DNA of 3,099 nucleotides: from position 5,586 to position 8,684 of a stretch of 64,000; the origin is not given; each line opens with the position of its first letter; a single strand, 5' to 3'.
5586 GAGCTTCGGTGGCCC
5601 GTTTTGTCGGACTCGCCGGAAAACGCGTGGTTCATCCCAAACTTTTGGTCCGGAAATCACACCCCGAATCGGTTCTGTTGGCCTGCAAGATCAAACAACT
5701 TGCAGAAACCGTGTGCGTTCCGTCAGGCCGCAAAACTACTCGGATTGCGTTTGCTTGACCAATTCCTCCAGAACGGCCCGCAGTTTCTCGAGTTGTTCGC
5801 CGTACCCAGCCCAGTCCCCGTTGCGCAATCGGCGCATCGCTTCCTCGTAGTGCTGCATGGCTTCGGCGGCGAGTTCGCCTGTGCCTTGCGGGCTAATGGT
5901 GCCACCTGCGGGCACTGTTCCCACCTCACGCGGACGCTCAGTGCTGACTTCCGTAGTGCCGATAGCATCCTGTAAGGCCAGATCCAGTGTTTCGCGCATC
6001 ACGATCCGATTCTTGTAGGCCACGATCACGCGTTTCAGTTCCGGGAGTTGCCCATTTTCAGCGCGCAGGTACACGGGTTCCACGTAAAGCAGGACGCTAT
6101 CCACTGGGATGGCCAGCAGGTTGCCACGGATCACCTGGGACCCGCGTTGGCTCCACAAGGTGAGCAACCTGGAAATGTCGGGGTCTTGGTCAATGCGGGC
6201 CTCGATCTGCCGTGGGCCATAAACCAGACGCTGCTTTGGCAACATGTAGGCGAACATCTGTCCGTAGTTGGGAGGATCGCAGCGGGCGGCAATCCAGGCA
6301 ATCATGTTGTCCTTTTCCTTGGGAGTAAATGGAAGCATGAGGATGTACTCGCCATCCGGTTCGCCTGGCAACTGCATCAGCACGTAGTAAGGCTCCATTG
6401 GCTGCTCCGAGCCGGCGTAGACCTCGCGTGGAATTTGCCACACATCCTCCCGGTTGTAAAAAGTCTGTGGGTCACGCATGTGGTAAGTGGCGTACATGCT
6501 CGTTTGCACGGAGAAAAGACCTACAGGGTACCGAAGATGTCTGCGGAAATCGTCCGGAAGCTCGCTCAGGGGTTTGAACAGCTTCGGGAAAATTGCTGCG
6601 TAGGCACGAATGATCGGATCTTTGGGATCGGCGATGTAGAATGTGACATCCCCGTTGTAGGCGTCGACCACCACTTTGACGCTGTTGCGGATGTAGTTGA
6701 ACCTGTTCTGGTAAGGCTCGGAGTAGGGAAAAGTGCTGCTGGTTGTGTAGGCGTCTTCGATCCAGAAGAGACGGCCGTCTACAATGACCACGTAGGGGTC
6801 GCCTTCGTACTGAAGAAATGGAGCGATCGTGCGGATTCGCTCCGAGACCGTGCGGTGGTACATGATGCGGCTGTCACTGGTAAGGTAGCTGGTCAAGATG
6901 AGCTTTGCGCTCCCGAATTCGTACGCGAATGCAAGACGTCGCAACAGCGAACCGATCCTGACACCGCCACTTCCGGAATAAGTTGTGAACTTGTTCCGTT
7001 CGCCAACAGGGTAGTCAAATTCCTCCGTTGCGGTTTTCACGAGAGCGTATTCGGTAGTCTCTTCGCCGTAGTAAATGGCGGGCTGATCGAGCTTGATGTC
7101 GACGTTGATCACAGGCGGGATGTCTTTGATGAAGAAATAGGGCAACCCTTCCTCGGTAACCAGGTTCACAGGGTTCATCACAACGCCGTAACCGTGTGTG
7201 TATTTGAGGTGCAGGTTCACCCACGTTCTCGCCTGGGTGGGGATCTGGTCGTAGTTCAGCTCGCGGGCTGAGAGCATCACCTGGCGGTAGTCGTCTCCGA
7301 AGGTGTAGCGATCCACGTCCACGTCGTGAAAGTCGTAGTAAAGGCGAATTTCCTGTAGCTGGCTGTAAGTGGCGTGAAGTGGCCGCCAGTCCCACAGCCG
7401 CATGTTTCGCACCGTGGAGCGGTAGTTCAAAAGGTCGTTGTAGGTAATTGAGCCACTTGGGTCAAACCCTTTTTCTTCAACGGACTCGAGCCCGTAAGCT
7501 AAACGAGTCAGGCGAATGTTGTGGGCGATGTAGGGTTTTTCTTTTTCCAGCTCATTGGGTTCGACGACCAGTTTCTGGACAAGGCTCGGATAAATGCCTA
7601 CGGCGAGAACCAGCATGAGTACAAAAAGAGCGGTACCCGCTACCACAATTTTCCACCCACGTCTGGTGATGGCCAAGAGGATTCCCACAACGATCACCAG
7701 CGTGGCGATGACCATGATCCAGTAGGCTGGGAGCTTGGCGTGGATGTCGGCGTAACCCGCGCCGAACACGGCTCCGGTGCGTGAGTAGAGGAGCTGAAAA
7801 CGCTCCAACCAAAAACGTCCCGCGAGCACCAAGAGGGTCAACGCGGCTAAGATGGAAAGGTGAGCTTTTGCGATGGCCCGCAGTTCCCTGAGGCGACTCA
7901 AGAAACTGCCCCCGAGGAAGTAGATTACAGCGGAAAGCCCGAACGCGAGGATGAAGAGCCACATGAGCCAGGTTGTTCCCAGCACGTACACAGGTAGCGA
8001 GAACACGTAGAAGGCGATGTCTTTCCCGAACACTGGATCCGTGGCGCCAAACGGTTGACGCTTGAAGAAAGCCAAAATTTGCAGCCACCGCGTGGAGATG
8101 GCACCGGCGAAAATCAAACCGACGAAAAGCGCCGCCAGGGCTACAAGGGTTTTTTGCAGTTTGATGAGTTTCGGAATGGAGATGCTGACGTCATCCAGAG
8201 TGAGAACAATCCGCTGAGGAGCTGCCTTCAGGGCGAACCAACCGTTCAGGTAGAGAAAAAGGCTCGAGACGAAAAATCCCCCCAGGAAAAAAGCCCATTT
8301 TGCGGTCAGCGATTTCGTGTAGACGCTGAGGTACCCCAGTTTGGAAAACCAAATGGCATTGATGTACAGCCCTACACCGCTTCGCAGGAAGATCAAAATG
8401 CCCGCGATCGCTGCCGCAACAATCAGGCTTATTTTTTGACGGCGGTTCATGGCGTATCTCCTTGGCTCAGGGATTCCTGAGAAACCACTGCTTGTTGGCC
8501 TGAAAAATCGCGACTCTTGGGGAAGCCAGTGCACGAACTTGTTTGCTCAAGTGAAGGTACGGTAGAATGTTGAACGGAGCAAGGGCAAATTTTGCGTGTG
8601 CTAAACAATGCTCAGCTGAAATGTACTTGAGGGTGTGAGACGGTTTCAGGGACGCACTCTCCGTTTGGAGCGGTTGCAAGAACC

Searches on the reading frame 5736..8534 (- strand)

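Call 59: search_protein_families(library=pfam, proteins=[window:5736-8534:-], max_evalue=0.00001)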
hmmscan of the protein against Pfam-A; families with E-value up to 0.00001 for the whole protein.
window:5736-8534:- (932 aa): 1 family
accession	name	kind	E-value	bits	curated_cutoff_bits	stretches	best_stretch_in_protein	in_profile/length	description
PF03699.18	UPF0182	-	0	1011.4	27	1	38-794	3-770/770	Uncharacterised protein family (UPF0182)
